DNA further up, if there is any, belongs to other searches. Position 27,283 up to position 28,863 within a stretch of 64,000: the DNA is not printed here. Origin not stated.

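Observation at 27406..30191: argS has no leader/T-box and appears co-operonic with an orphan coiled-coil GHKL-ATPase protein and a PBP5-type carboxypeptidase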

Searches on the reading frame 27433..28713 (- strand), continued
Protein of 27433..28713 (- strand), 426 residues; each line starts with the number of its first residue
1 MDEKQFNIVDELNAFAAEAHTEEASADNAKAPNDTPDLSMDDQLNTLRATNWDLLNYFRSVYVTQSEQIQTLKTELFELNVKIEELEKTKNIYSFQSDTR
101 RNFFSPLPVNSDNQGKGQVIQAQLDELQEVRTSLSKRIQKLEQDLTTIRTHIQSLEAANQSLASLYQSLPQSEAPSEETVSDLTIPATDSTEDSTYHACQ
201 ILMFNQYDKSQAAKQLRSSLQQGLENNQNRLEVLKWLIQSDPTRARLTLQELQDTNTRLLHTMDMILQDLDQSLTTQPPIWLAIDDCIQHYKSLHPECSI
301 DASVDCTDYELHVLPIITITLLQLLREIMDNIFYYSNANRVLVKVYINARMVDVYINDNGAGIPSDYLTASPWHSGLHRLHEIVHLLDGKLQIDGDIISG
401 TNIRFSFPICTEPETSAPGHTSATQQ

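Call 44: find_homologous_proteins(query=P0157, max_evalue=1e-20)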
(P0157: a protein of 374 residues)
Query P0157 (374 aa): 2493 proteins with E <= 1e-20 among 6590 candidates; the best 120 are listed.
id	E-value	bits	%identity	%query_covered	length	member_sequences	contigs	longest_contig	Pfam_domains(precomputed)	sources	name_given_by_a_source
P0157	6.9e-236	800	100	100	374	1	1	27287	PF13581.13,PF07730.20,PF02518.32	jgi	jgi:two-component system sensor histidine kinase DegS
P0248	1.7e-224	763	95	100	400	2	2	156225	PF13581.13,PF07730.20,PF02518.32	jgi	jgi:two-component system sensor histidine kinase DegS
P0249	2.2e-138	479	63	99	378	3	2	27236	PF07730.20,PF02518.32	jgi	jgi:two-component system sensor histidine kinase DegS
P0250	6.2e-107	376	57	91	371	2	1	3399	PF07730.20,PF02518.32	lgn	-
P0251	1.4e-95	339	50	96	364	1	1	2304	PF07730.20,PF02518.32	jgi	jgi:two-component system, NarL family, sensor histidine kinase DegS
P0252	3.4e-95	337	51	96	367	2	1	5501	PF07730.20,PF02518.32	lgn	-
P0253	1.5e-93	332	49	96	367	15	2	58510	PF07730.20,PF02518.32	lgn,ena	-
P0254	2.8e-93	331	49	96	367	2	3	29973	PF07730.20,PF02518.32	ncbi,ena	-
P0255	9.6e-93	329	49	96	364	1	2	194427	PF13581.13,PF07730.20,PF02518.32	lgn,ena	-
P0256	1.4e-92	329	49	96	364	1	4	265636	PF13581.13,PF07730.20,PF02518.32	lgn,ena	-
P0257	2.1e-92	328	49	96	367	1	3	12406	PF07730.20,PF02518.32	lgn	-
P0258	2.9e-92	328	49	96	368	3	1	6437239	PF07730.20,PF02518.32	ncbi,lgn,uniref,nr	ncbi:sensor histidine kinase [Anaerocolumna sp. MB42-C2]|uniref:sensor histidine kinase n=1 Tax=Anae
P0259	7.6e-92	326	49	96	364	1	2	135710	PF13581.13,PF07730.20,PF02518.32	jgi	jgi:two-component system sensor histidine kinase DegS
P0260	2.0e-91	325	49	96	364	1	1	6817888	PF13581.13,PF07730.20,PF02518.32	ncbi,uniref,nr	ncbi:sensor histidine kinase [Anaerocolumna sp. AGMB13025]|uniref:sensor histidine kinase n=1 Tax=An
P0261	2.7e-91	325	49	96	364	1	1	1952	PF07730.20,PF02518.32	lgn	-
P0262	4.1e-91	324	49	96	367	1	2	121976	PF07730.20,PF02518.32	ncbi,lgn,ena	-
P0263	6.2e-90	320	50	96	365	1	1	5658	PF07730.20,PF02518.32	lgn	-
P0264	2.2e-88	315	48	97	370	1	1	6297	PF07730.20,PF02518.32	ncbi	-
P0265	6.8e-87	310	47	95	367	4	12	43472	PF07730.20,PF02518.32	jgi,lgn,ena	jgi:two-component system, NarL family, sensor histidine kinase DegS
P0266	1.1e-86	309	48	97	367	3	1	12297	PF07730.20,PF02518.32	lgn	-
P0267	1.2e-86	309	46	97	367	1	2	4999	PF13581.13,PF07730.20,PF02518.32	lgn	-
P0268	1.6e-86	309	50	96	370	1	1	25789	PF07730.20,PF02518.32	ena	-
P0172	1.4e-85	306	50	96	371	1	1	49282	PF07730.20,PF02518.32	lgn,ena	-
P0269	1.6e-85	306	47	96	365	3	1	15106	PF13581.13,PF07730.20,PF02518.32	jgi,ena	-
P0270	2.0e-85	305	51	81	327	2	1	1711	PF07730.20,PF02518.32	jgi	-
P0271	5.1e-85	304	47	96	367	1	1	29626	PF07730.20,PF02518.32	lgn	-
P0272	1.3e-84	303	49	95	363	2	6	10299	PF13581.13,PF07730.20,PF02518.32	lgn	-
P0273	6.1e-84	300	47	95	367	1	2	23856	PF07730.20,PF02518.32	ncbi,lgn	ncbi:MAG: sensor histidine kinase [Anaerocolumna sp.]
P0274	7.8e-84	300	46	97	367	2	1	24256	PF07730.20,PF02518.32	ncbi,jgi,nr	ncbi:MAG: hypothetical protein K0S61_1538 [Anaerocolumna sp.]|jgi:two-component system sensor histid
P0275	1.9e-83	299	46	97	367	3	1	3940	PF07730.20,PF02518.32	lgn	-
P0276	3.6e-83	298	48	91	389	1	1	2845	PF13581.13,PF07730.20,PF02518.32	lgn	-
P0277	3.8e-83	298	48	91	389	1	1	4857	PF13581.13,PF07730.20,PF02518.32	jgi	jgi:two-component system sensor histidine kinase DegS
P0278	8.3e-83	297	49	96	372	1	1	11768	PF07730.20,PF02518.32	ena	-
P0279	1.1e-82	296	48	91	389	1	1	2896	PF13581.13,PF07730.20,PF02518.32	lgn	-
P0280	3.7e-82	295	48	91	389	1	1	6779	PF13581.13,PF07730.20,PF02518.32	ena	-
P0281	3.5e-81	291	46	96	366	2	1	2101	PF13581.13,PF07730.20,PF02518.32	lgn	-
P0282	5.8e-81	291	46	98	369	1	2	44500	PF07730.20,PF02518.32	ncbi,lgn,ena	-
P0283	3.0e-80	288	43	96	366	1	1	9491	PF13581.13,PF07730.20,PF02518.32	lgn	-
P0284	1.8e-79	286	47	91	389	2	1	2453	PF13581.13,PF07730.20,PF02518.32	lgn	-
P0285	1.8e-78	282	47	91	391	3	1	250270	PF13581.13,PF07730.20,PF02518.32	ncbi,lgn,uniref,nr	ncbi:sensor histidine kinase [Anaerocolumna sp.]|uniref:sensor histidine kinase n=1 Tax=Anaerocolumn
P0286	2.7e-78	282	47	91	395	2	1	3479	PF13581.13,PF07730.20,PF02518.32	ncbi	-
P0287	6.5e-78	281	46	98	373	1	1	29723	PF07730.20,PF02518.32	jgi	jgi:two-component system, NarL family, sensor histidine kinase DegS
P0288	7.1e-78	280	48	95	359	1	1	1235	PF13581.13,PF07730.20,PF02518.32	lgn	-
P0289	8.4e-78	280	48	91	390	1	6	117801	PF13581.13,PF07730.20,PF02518.32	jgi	jgi:two-component system sensor histidine kinase DegS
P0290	8.4e-78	280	48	91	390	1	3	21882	PF13581.13,PF07730.20,PF02518.32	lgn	-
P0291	1.1e-77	280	47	96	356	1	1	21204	PF07730.20,PF02518.32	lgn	-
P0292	2.4e-77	279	46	96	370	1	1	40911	PF13581.13,PF07730.20,PF02518.32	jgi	-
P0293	2.6e-77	279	47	91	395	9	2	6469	PF13581.13,PF07730.20,PF02518.32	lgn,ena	-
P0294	1.0e-76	277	46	91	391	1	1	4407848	PF13581.13,PF07730.20,PF02518.32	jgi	jgi:two-component system sensor histidine kinase DegS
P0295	1.0e-76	277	46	91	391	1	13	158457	PF13581.13,PF07730.20,PF02518.32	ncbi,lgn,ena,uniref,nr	ncbi:sensor histidine kinase [Anaerocolumna aminovalerica]|uniref:sensor histidine kinase n=1 Tax=An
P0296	1.3e-76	276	46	91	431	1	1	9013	PF13581.13,PF07730.20,PF02518.32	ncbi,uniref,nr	ncbi:MAG: sensor histidine kinase [Anaerocolumna aminovalerica]|uniref:sensor histidine kinase n=1 T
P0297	2.2e-76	276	46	91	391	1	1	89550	PF13581.13,PF07730.20,PF02518.32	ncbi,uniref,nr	ncbi:sensor histidine kinase [Anaerocolumna aminovalerica]|uniref:sensor histidine kinase n=1 Tax=An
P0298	2.1e-75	272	44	98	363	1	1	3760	PF13581.13,PF07730.20,PF02518.32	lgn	-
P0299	9.2e-75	270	43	98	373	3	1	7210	PF07730.20,PF02518.32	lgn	-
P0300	1.1e-74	270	46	96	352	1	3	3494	PF07730.20,PF02518.32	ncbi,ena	-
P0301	1.2e-74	270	39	97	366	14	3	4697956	PF13581.13,PF07730.20,PF02518.32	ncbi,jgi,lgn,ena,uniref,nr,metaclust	ncbi:sensor histidine kinase [Clostridium sp. KNHs205]|jgi:two-component system, NarL family, sensor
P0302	1.6e-74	269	46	96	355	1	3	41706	PF13581.13,PF07730.20,PF02518.32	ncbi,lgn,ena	-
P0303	8.7e-74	267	46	96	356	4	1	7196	PF13581.13,PF07730.20,PF02518.32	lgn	-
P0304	1.2e-73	267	59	62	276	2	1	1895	PF13581.13,PF07730.20,PF02518.32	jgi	-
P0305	1.9e-73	266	45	91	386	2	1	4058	PF13581.13,PF07730.20,PF02518.32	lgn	-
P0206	1.9e-73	266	44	91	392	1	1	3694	PF13581.13,PF07730.20,PF02518.32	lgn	-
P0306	2.6e-73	265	43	95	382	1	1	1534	PF07730.20,PF02518.32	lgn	-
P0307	3.8e-73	265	40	95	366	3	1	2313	PF07730.20,PF02518.32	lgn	-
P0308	4.2e-73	265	43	95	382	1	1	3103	PF07730.20,PF02518.32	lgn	-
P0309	4.4e-73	265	44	95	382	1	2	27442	PF07730.20,PF02518.32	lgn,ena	-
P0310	1.6e-72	263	46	68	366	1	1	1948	PF13581.13,PF07730.20,PF02518.32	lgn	-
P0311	3.1e-72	262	43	95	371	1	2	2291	PF07730.20,PF02518.32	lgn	-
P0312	6.4e-72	261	45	91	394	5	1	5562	PF13581.13,PF07730.20,PF02518.32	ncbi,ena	-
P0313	9.9e-72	260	46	70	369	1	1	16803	PF07730.20,PF02518.32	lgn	-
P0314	1.8e-71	259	43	96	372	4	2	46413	PF07730.20,PF02518.32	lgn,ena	-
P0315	2.8e-71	259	44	94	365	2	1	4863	PF13581.13,PF07730.20,PF02518.32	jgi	jgi:two-component system sensor histidine kinase DegS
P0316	2.4e-70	256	46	96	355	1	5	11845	PF07730.20,PF02518.32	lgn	-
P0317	2.7e-70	256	50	79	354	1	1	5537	PF13581.13,PF07730.20,PF02518.32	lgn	-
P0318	4.9e-70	255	48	67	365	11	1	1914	PF07730.20,PF02518.32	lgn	-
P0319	5.3e-70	255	44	73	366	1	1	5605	PF07730.20,PF02518.32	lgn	-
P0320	1.1e-69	253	47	67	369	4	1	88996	PF07730.20,PF02518.32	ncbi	-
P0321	1.9e-69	253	48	79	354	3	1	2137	PF13581.13,PF07730.20,PF02518.32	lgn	-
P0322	2.7e-69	252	39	95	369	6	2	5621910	PF07730.20,PF02518.32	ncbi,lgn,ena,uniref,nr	ncbi:sensor histidine kinase [Anaerocolumna chitinilytica]|uniref:Oxygen sensor histidine kinase Nre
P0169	1.1e-68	250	43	95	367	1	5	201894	PF13581.13,PF07730.20,PF02518.32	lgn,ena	-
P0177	1.5e-68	250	46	86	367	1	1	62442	PF07730.20,PF02518.32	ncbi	-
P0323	3.5e-68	249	43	91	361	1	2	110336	PF07730.20,PF02518.32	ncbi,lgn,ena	-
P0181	3.5e-68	249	42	92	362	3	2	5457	PF07730.20,PF02518.32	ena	-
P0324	4.2e-68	248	58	57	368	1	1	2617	PF13581.13,PF07730.20,PF02518.32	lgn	-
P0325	4.2e-68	248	58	57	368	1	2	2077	PF13581.13,PF07730.20,PF02518.32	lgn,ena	-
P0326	3.9e-67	245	44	83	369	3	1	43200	PF07730.20,PF02518.32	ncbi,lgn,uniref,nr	ncbi:sensor histidine kinase [Anaerocolumna xylanovorans]|uniref:Oxygen sensor histidine kinase NreB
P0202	1.3e-66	243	46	80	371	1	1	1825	PF07730.20,PF02518.32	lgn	-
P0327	1.4e-66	243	55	63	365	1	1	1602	PF13581.13,PF07730.20,PF02518.32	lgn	-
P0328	1.5e-66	243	57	57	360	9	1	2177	PF07730.20,PF02518.32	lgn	-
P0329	1.9e-66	243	54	64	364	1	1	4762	PF13581.13,PF07730.20,PF02518.32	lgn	-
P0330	3.6e-66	242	40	94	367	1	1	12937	PF13581.13,PF07730.20,PF02518.32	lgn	-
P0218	4.2e-66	242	47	83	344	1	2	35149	PF07730.20,PF02518.32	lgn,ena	-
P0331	5.3e-66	241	57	58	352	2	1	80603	PF13581.13,PF07730.20,PF02518.32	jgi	jgi:two-component system, NarL family, sensor histidine kinase DegS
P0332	6.6e-66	241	56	58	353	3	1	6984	PF13581.13,PF07730.20,PF02518.32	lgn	-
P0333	1.2e-65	240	44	81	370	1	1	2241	PF07730.20,PF02518.32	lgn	-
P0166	1.2e-65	240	57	57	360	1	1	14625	PF07730.20,PF02518.32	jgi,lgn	jgi:Signal transduction histidine kinase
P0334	1.2e-65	240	54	63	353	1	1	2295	PF13581.13,PF07730.20,PF02518.32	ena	-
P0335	1.5e-65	240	43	91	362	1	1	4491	PF13581.13,PF07730.20,PF02518.32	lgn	-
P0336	2.1e-65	239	42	94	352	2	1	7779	PF07730.20,PF02518.32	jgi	jgi:Signal transduction histidine kinase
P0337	2.4e-65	239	45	88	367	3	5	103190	PF13581.13,PF07730.20,PF02518.32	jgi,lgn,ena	-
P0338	2.8e-65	239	56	59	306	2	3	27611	PF13581.13,PF07730.20,PF02518.32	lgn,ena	-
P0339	3.8e-65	239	41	89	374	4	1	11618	PF07730.20,PF02518.32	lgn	-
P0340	3.9e-65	239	42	91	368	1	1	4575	PF13581.13,PF07730.20,PF02518.32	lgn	-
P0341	5.5e-65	238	40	91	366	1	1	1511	PF13581.13,PF07730.20,PF02518.32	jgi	jgi:two-component system sensor histidine kinase DegS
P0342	5.7e-65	238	46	80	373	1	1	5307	PF13581.13,PF07730.20,PF02518.32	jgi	jgi:two-component system sensor histidine kinase DegS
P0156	6.4e-65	238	58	57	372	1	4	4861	PF07730.20,PF02518.32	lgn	-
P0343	7.1e-65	238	57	58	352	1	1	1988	PF07730.20,PF02518.32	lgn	-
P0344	8.6e-65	237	41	94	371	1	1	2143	PF13581.13,PF07730.20,PF02518.32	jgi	jgi:two-component system sensor histidine kinase DegS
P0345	9.5e-65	237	55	58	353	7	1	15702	PF13581.13,PF07730.20,PF02518.32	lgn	-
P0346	1.0e-64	237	55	57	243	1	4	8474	PF13581.13,PF07730.20,PF02518.32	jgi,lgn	jgi:two-component system, NarL family, sensor histidine kinase DegS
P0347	1.1e-64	237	45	82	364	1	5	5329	PF13581.13,PF07730.20,PF02518.32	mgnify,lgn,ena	mgnify:CR=1 FL=1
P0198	1.1e-64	237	49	79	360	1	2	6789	PF07730.20,PF02518.32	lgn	-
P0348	1.2e-64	237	51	64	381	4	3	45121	PF13581.13,PF07730.20,PF02518.32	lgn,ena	-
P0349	1.3e-64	237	49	73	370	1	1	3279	PF07730.20,PF02518.32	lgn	-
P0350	1.3e-64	237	58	58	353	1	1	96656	PF07730.20,PF02518.32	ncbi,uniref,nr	ncbi:sensor histidine kinase [Anaerosporobacter faecicola]|uniref:sensor histidine kinase n=1 Tax=An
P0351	1.3e-64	237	46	80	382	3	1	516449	PF13581.13,PF07730.20,PF02518.32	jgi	jgi:two-component system sensor histidine kinase DegS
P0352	1.5e-64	237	42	93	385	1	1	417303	PF13581.13,PF07730.20,PF02518.32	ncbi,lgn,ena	-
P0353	1.7e-64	236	59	58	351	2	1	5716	PF13581.13,PF07730.20,PF02518.32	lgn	-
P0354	1.9e-64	236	41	97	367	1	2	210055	PF13581.13,PF07730.20,PF02518.32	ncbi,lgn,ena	-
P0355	2.4e-64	236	43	93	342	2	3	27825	PF13581.13,PF07730.20,PF02518.32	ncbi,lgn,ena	-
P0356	2.5e-64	236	44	86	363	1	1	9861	PF13581.13,PF07730.20,PF02518.32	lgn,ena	-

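Call 49: find_encoding_contigs(protein=P0133, flank=6000, max_places=2)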
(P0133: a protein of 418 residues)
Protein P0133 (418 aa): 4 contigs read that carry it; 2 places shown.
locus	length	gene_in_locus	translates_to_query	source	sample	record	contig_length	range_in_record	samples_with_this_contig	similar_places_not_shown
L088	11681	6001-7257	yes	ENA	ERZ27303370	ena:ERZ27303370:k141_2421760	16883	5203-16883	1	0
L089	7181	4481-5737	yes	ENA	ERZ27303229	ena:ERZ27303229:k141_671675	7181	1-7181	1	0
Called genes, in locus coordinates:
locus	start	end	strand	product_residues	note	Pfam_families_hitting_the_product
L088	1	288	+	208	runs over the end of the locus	PF14804:Jag_N, PF13083:KH_KhpA-B, PF01424:R3H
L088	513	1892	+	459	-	PF10396:TrmE_N, PF12631:MnmE_helical, PF00025:Arf (weak), PF00009:GTP_EFTU (weak), PF00071:Ras (weak), PF01926:MMR_HSR1, PF02421:FeoB_N, PF04548:AIG1, +2 more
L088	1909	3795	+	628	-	PF00890:FAD_binding_2 (faint), PF01134:GIDA, PF07992:Pyr_redox_2 (faint), PF21680:GIDA_C_1st, PF13932:SAM_GIDA_C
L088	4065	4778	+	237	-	PF02527:GidB, PF13847:Methyltransf_31 (weak)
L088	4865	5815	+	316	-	PF00561:Abhydrolase_1 (faint)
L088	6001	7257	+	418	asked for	PF02518:HATPase_c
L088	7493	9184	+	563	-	PF03485:Arg_tRNA_synt_N, PF00750:tRNA-synt_1d, PF05746:DALR_1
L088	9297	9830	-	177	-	PF14512:TM1586_NiRdase (faint), PF00881:Nitroreductase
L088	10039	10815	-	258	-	-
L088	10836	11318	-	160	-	PF01187:MIF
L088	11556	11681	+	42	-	?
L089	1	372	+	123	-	?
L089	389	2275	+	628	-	PF00890:FAD_binding_2 (faint), PF01134:GIDA, PF07992:Pyr_redox_2 (faint), PF21680:GIDA_C_1st, PF13932:SAM_GIDA_C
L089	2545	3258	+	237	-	PF02527:GidB, PF13847:Methyltransf_31 (weak)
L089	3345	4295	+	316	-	PF00561:Abhydrolase_1 (faint)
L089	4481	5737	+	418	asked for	PF02518:HATPase_c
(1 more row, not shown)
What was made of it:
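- The deepest family member lies in mnmE-mnmG-rsmG-hydrolase-X-argS (call 49).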

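Call 50: find_encoding_contigs(protein=P0135, flank=6000, max_places=2)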
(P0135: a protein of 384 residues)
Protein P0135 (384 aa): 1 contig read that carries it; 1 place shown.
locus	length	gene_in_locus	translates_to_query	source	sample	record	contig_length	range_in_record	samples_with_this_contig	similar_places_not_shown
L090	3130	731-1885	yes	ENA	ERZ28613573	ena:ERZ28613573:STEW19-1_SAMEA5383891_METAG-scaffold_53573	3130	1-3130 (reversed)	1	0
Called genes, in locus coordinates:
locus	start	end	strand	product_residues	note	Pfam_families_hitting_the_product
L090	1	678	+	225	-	?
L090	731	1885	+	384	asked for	PF02518:HATPase_c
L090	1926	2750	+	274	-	PF03485:Arg_tRNA_synt_N, PF00750:tRNA-synt_1d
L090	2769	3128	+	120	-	?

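Call 56: list_cluster_members(proteins=[window:27433-28713:-, P0001, window:25712-27406:-])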
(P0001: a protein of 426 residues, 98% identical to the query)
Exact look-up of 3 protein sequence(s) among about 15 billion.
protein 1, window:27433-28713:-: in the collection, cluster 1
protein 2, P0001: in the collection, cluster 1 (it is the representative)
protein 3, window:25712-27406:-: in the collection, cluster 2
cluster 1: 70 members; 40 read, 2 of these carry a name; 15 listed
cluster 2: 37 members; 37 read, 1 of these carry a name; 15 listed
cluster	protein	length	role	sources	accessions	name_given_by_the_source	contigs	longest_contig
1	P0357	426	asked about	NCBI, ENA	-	-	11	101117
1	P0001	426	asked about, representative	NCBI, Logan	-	-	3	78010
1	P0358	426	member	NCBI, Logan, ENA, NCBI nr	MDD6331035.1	MAG: hypothetical protein PUA59_01045 [Clostridium sp.] | hypothetical protein [Clostridium sp.]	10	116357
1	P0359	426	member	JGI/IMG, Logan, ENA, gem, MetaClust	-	\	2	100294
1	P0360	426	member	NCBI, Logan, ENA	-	-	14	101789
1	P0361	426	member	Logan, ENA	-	-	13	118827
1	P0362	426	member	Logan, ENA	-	-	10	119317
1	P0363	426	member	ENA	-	-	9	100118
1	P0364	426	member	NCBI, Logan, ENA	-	-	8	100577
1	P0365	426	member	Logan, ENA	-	-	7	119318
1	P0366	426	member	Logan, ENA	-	-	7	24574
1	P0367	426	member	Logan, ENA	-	-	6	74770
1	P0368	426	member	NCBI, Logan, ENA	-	-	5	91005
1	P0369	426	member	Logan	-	-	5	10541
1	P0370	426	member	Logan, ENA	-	-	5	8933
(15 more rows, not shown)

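Call 60: search_protein_families(library=padloc, proteins=[window:27433-28713:-], max_evalue=0.01)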
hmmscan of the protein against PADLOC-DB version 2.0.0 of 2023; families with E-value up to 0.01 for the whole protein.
window:27433-28713:- (426 aa): 2 families
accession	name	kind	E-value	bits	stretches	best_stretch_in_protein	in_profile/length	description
PDLC00551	JetC2|JetC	-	0.0017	14.2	1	57-267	864-1079/1365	DUF3584 domain; MukB-like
PDLC00580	JetC3|JetC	-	0.0039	13.5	1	65-258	275-465/1068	DUF3584 domain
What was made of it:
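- Tried and rejected: PADLOC gave only 14-bit coiled-coil noise against JetC (call 60).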
